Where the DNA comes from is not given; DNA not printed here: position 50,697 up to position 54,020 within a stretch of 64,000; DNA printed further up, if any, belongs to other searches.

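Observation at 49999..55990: fliW-csrA-flagellin module with a 1007-aa giant flagellin and an adjacent FlmG-like TPR-glycosyltransferase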

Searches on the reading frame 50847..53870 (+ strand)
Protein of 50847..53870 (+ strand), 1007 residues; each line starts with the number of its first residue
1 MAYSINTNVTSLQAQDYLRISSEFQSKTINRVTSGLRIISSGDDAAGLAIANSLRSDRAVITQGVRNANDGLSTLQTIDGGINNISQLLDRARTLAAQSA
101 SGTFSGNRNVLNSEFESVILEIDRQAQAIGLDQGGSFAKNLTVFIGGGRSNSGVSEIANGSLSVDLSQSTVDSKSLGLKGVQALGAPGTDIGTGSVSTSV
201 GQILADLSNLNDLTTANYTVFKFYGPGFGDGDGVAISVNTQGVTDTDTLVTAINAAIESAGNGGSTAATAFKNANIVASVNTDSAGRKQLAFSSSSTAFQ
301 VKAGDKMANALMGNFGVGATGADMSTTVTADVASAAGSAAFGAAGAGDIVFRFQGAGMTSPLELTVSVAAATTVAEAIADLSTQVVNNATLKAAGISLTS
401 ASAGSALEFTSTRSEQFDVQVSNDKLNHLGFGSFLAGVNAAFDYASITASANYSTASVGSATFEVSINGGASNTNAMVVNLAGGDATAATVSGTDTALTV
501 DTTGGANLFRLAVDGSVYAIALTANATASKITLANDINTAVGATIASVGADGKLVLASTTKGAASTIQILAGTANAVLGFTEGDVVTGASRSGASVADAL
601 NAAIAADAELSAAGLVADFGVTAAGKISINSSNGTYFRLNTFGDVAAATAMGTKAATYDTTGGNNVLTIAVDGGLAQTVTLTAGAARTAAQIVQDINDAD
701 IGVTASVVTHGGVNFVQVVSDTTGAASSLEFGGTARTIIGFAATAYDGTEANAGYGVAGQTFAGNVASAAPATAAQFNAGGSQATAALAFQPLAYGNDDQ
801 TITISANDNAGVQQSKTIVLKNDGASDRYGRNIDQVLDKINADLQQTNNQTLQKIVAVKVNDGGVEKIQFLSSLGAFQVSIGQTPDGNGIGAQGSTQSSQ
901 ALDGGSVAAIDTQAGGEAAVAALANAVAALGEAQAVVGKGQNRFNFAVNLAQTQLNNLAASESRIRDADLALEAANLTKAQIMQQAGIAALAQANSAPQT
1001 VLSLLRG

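Call 3: search_protein_families(library=pfam, proteins=[window:50847-53870:+], max_evalue=0.01)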
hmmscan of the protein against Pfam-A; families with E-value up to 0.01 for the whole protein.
window:50847-53870:+ (1007 aa): 2 families
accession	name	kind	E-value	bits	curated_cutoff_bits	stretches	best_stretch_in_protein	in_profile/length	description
PF00669.25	Flagellin_N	-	1e-23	84.4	26.6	1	5-126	1-123/139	Bacterial flagellin N-terminal helical region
PF00700.27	Flagellin_C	-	2.4e-19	69.9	23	1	922-1005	3-86/86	Bacterial flagellin C-terminal helical region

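Call 9: find_encoding_contigs(protein=window:50847-53870:+, flank=10000, max_places=6)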
Protein window:50847-53870:+ (1007 aa): no gene with exactly this product is on record in the collection.

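Call 10: find_homologous_proteins(query=window:50847-53870:+, max_evalue=1e-10)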
Query window:50847-53870:+ (1007 aa): 2308 proteins with E <= 1e-10 among 8000 candidates; the best 120 are listed.
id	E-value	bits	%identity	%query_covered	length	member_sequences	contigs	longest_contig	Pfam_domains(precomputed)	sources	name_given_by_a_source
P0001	0.0e+0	2003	100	100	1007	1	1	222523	PF00700.28,PF00669.26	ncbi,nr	ncbi:MAG: hypothetical protein KIT09_17470 [Bryobacteraceae bacterium]|nr:hypothetical protein [Bryo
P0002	0.0e+0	1450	78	94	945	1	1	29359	PF00700.28,PF00669.26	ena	-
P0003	0.0e+0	1139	56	73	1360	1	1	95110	PF00700.28,PF00669.26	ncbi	-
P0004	0.0e+0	1123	58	74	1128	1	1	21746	PF00700.28,PF00669.26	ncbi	ncbi:MAG: flagellin [Bryobacteraceae bacterium]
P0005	0.0e+0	1100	56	73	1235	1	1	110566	PF00700.28,PF00669.26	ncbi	-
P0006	0.0e+0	1086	60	100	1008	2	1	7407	PF00700.28,PF00669.26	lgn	-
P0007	0.0e+0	1077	62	64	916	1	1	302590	PF00700.28,PF00669.26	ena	-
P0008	0.0e+0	1072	71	33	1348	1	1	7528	PF00700.28,PF00669.26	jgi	jgi:flagellin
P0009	0.0e+0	1057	54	68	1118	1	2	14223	PF00700.28,PF00669.26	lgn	-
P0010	0.0e+0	1049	59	66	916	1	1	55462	PF00700.28,PF00669.26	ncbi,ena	-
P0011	0.0e+0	1044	55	74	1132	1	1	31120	PF00700.28,PF00669.26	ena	-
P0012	0.0e+0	1042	72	31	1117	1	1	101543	PF00700.28,PF00669.26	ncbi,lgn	-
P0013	0.0e+0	1039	52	68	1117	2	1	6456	PF00700.28,PF00669.26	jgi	jgi:flagellin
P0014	0.0e+0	1037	66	33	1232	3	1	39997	PF00700.28,PF00669.26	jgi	jgi:flagellin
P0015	0.0e+0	1033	57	98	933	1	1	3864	PF00700.28,PF00669.26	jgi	jgi:flagellin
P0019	0.0e+0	1016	58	100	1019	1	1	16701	PF00700.28,PF00669.26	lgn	-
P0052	1.6e-269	915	54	100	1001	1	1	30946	PF00700.28,PF00669.26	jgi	jgi:flagellin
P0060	3.9e-262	890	46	73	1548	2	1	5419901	PF00700.28,PF00669.26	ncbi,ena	-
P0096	2.2e-234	799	50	100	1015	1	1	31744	PF00700.28,PF00669.26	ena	-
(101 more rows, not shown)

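Call 11: find_encoding_contigs(protein=P0002, flank=6000, max_places=2)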
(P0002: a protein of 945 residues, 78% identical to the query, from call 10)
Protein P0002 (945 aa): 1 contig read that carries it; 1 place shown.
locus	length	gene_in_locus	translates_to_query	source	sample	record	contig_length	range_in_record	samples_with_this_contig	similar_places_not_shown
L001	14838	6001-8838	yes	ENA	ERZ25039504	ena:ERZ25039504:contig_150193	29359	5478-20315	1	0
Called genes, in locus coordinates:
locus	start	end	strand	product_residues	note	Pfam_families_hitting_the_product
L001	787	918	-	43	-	-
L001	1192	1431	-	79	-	-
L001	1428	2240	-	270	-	PF13489:Methyltransf_23, PF08003:Methyltransf_9, PF06325:PrmA, PF13847:Methyltransf_31, PF08241:Methyltransf_11, PF08242:Methyltransf_12, PF13649:Methyltransf_25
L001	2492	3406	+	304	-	-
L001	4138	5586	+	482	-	PF25788:Ig_Rha78A_N (faint), PF10633:NPCBM_assoc, PF13620:CarboxypepD_reg, PF13715:CarbopepD_reg_2, PF17210:SdrD_B (weak), PF22904:NOMO1-like_2nd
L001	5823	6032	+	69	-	PF00669:Flagellin_N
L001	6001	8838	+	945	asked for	PF00669:Flagellin_N, PF00700:Flagellin_C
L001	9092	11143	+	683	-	-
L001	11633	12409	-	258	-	PF05690:ThiG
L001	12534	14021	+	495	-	PF02646:RmuC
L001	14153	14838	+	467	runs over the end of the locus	PF01565:FAD_binding_4, PF08031:BBE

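Call 12: find_encoding_contigs(protein=P0060, flank=10000, max_places=2)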
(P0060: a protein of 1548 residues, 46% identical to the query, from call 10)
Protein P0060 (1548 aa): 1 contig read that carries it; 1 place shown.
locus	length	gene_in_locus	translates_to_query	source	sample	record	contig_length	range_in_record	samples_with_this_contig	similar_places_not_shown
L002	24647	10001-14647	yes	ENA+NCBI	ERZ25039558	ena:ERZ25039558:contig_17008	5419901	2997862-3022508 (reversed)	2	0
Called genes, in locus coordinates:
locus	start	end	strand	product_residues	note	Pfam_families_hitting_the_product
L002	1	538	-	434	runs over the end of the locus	PF00860:Xan_ur_permease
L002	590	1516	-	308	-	PF01145:Band_7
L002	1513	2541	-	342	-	PF01145:Band_7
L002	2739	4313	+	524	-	PF00135:COesterase, PF20434:BD-FAE (faint), PF07859:Abhydrolase_3 (weak)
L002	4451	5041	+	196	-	PF04542:Sigma70_r2, PF08281:Sigma70_r4_2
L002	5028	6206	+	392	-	PF13490:zf-HC2 (weak)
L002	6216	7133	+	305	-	PF00005:ABC_tran, PF13304:AAA_21, PF13732:DrrA1-3_C (weak)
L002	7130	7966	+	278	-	PF12679:ABC2_membrane_2, PF13346:ABC2_membrane_5 (weak)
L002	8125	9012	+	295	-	PF02561:FliS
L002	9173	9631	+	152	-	PF02623:FliW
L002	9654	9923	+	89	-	PF02599:CsrA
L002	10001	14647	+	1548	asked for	PF00669:Flagellin_N, PF00700:Flagellin_C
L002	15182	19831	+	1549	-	PF00669:Flagellin_N, PF00700:Flagellin_C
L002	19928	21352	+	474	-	PF02465:FliD_N, PF07195:FliD_C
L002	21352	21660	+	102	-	-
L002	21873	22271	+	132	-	PF12680:SnoaL_2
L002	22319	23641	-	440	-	PF01053:Cys_Met_Meta_PP, PF01212:Beta_elim_lyase (weak)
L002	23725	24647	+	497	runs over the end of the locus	PF22694:CtpB_N-like (weak), PF00595:PDZ (weak), PF13180:PDZ_2 (faint), PF17820:PDZ_6, PF03572:Peptidase_S41, PF28547:CHD_PDZ-protease (faint)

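Call 13: find_encoding_contigs(protein=P0007, flank=6000, max_places=2)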
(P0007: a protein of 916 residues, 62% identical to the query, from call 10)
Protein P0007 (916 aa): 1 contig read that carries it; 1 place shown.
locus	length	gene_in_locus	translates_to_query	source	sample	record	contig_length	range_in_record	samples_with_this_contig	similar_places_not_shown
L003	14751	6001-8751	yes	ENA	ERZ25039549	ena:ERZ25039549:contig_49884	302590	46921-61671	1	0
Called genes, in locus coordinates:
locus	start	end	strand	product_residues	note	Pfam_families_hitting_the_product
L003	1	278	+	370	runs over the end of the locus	PF05222:AlaDh_PNT_N, PF03446:NAD_binding_2 (faint), PF01262:AlaDh_PNT_C, PF02826:2-Hacid_dh_C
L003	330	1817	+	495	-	-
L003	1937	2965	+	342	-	PF00532:Peripla_BP_1 (weak), PF13407:Peripla_BP_4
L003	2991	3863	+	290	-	-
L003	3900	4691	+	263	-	PF00106:adh_short, PF01370:Epimerase (weak), PF08659:KR, PF13460:NAD_binding_10 (weak), PF13561:adh_short_C2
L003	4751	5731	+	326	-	-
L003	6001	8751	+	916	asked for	PF00669:Flagellin_N, PF00700:Flagellin_C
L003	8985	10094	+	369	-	-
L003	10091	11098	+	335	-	PF00685:Sulfotransfer_1, PF13469:Sulfotransfer_3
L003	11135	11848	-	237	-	PF24481:CT398_CC, PF02591:Zn_ribbon_9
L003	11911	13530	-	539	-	PF03023:MurJ, PF01554:MatE (weak)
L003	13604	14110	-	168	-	PF07687:M20_dimer, PF01546:Peptidase_M20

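Call 22: search_protein_families(library=ncbifam, proteins=[window:50847-53870:+], max_evalue=0.001)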
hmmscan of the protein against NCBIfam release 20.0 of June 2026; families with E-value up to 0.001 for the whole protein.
window:50847-53870:+ (1007 aa): 22 families
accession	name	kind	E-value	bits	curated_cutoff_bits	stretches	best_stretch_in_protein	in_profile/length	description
NF009444.0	PRK12802.1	equivalog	5.4e-48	163.9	332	2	1-211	1-207/282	flagellin domain-containing protein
NF005294.0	PRK06819.1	subfamily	2e-40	139.5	387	2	1-298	1-287/376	FliC/FljB family flagellin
NF006466.0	PRK08869.1-1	subfamily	3.8e-38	132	426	2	1-129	1-130/377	flagellin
NF005953.0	PRK08026.1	subfamily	4.7e-38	132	619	2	620-1007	233-548/548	FliC/FljB family flagellin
NF006467.0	PRK08869.1-2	subfamily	1.7e-37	129.5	443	2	1-129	1-130/400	flagellin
NF006468.0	PRK08869.1-3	subfamily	2.4e-36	125.6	436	2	1-129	1-130/378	polar flagellin E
NF009449.0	PRK12807.1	subfamily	1.4e-35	123.3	347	2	5-152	3-150/287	flagellin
NF006469.0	PRK08869.1-4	equivalog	2.8e-35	122.4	627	2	1-129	1-130/377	flagellin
NF006470.0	PRK08869.1-5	equivalog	1.9e-31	109.6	423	2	908-1005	290-387/388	flagellin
NF038071.1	lat_flg_LafA_2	exception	7.7e-31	107.5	365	2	1-151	1-158/284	lateral flagellin LafA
NF009450.0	PRK12808.1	equivalog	6.4e-30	105.1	476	2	5-201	3-201/476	flagellin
NF009448.0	PRK12806.1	equivalog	4.7e-27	94.9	531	2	1-271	1-256/475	flagellin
NF010116.0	PRK13589.1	subfamily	6.9e-27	94.4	983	2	1-131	1-132/576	flagellin A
NF009447.0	PRK12805.1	equivalog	1e-26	94.1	404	2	5-129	3-128/287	FliC/FljB family flagellin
NF009446.0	PRK12804.1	subfamily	8.8e-26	91.1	352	2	803-1006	102-301/301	flagellin Hag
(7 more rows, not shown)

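Call 26: search_protein_families(library=pfam, proteins=[L001:9092-11140:+, L003:8985-10091:+, L003:10091-11095:+], max_evalue=0.01)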
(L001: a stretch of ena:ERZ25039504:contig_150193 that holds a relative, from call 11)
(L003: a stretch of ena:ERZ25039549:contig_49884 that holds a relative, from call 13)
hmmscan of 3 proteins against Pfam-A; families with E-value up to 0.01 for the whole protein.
L001:9092-11140:+ (683 aa): 29 families (the best 25 are shown)
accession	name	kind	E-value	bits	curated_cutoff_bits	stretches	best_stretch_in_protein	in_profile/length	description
PF07719.23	TPR_2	-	1.2e-58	190.9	27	7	140-173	1-34/34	Tetratricopeptide repeat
PF00515.34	TPR_1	-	1.3e-57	189.8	27.8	7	140-173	1-34/34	Tetratricopeptide repeat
PF13414.12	TPR_11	-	1.1e-51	172.7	26.8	6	290-320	8-38/42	TPR repeat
PF13431.12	TPR_17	-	1.5e-49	162.5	24.4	5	230-263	1-34/34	Tetratricopeptide repeat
PF13432.12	TPR_16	-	6.3e-44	148.4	32.7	7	111-171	2-62/65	Tetratricopeptide repeat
PF13181.12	TPR_8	-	1.2e-39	131.5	25.7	2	140-173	1-34/34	Tetratricopeptide repeat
PF13424.12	TPR_12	-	4.6e-37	126.5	30.1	6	7-65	5-72/77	Tetratricopeptide repeat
PF14559.12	TPR_19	-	3.9e-32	110.8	25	6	327-380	8-60/68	Tetratricopeptide repeat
PF13428.12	TPR_14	-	7.5e-27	91.5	23.5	3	210-249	3-42/44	Tetratricopeptide repeat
PF13176.12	TPR_7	-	2.2e-19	68.2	27.9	0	142-169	1-28/36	Tetratricopeptide repeat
PF13371.12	TPR_9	-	9.4e-19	67.7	35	2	222-279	9-66/73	Tetratricopeptide repeat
PF23914.1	TPR_CcmH_CycH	-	2.4e-16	60.4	42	2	164-275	40-154/158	Cytochrome c-type biogenesis protein H TPR domain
PF13174.12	TPR_6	-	1.5e-14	54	26.3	0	141-171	1-31/33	Tetratricopeptide repeat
PF13374.12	TPR_10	-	5.4e-13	48.9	27.5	1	7-32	5-30/42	Tetratricopeptide repeat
PF12895.13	ANAPC3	-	5.3e-12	46.3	27.2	2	154-233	3-81/82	Anaphase-promoting complex, cyclosome, subunit 3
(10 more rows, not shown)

L003:8985-10091:+ (369 aa): 0 families

L003:10091-11095:+ (335 aa): 3 families
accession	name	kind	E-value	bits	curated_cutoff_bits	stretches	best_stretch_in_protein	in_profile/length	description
PF13469.12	Sulfotransfer_3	-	6.8e-38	131.5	27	1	12-214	1-216/216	Sulfotransferase family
PF00685.33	Sulfotransfer_1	-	2.3e-11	44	22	1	13-218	4-189/255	Sulfotransferase domain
PF17784.7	Sulfotransfer_4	-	0.0042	17.4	22.8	0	123-162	81-120/215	Sulfotransferase domain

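Call 29: find_related_loci(query=window:50847-53867:+, collection=metagenome_contigs, flank=7000)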
Query window:50847-53867:+ (1007 aa) in metagenome_contigs; peptide patterns used: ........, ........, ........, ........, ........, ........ (x = any residue, [..] = any of these).
104 stretches matched a pattern; 28 encode a relative of the query (tblastn E <= 1e-3); 28 distinct loci.
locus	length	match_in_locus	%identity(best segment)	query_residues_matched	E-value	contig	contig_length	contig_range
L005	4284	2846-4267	69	1-477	0e+0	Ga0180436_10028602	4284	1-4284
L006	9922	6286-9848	63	1-1007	8e-160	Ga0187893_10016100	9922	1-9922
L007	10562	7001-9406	56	1-1007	7e-148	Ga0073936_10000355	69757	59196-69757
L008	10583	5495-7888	57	1-1007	1e-139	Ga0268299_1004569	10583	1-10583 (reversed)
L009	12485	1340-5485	57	1-1007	1e-138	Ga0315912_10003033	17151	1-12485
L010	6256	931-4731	53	4-1006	1e-114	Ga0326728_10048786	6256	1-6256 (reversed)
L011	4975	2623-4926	48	1-1007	4e-111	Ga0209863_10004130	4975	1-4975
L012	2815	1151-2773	55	1-1007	2e-115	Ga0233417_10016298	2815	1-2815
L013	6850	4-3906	50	4-1007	3e-109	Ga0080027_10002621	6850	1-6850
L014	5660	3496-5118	61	1-1007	1e-102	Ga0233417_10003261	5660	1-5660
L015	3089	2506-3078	78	1-191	9e-87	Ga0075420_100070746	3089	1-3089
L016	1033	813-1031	82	1-73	2e-34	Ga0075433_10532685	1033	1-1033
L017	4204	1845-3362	44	1-1006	1e-24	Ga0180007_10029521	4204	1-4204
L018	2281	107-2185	44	1-995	3e-22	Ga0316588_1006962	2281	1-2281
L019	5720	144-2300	44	1-1006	1e-20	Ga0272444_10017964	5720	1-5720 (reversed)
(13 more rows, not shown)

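Call 49: predict_structure(alignment_id=A1)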
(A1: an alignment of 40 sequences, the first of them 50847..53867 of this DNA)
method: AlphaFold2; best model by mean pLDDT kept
length: 1007 residues; sequences in the alignment: 40
mean_pLDDT: 79.6   pTM: 0.70
mean pLDDT of the five models: 79.6, 77.4, 77.0, 73.5, 72.9
residues with pLDDT >= 90: 463; 70-90: 273; 50-70: 168; < 50: 103
segments of 3 or more residues with pLDDT < 50: 1-19, 22-45, 130-170, 994-999, 1001-1007
pLDDT, mean of each block of 10 residues (from residue 1): 34 46 46 39 50 56 60 63 71 69 64 69 62 37 32 32 37 57 85 86 92 88 83 85 89 90 84 86 83 85 91 90 92 93 90 88 94 95 93 89 93 90 93 90 92 92 92 95 95 93 87 86 92 94 93 94 91 90 89 97 96 95 94 93 92 82 92 92 92 94 89 86 90 90 87 91 92 84 90 89 88 89 83 90 86 90 88 88 91 91 65 57 64 60 60 59 55 54 51 47 41
secondary structure, 60 per line:
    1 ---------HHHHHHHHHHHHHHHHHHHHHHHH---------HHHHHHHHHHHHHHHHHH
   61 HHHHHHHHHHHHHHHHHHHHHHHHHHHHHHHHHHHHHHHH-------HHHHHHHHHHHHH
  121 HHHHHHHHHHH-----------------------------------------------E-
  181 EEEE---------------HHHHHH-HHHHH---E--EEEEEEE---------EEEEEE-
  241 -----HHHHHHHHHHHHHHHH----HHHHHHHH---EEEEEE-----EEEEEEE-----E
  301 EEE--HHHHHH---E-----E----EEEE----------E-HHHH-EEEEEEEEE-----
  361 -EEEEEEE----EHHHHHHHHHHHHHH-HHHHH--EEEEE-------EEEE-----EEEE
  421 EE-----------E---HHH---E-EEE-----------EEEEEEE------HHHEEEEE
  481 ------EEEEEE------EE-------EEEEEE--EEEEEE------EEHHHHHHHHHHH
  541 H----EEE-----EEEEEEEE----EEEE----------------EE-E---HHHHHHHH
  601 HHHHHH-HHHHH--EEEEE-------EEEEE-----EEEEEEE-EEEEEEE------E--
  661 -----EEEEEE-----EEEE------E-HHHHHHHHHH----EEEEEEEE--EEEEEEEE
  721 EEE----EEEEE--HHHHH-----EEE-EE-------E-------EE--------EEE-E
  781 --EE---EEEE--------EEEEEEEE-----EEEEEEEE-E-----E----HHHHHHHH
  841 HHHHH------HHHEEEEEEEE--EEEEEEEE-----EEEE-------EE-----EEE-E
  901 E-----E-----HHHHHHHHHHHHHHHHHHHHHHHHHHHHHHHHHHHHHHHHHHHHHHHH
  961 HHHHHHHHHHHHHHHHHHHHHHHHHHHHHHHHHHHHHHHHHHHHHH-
elements in order (helices of 4 or more, strands of 3 or more residues): H10-33 H43-100 H108-131 E181-184 H200-205 H207-211 E218-224 E234-239 H246-261 H266-273 E277-282 E288-294 E300-303 H306-311 E326-329 H342-345 E347-355 E362-368 H374-387 H389-393 E396-400 E408-411 E417-422 E446-448 E460-466 E476-480 E487-492 E508-513 E516-521 H530-541 E546-548 E554-561 E566-569 H593-606 H608-612 E615-619 E627-631 E637-643 E645-651 E666-671 E677-680 H689-698 E703-710 E713-723 E728-732 H735-739 E745-747 E776-778 E788-791 E800-807 E813-820 H833-845 E855-862 E865-872 E878-881 E896-898 H913-1006
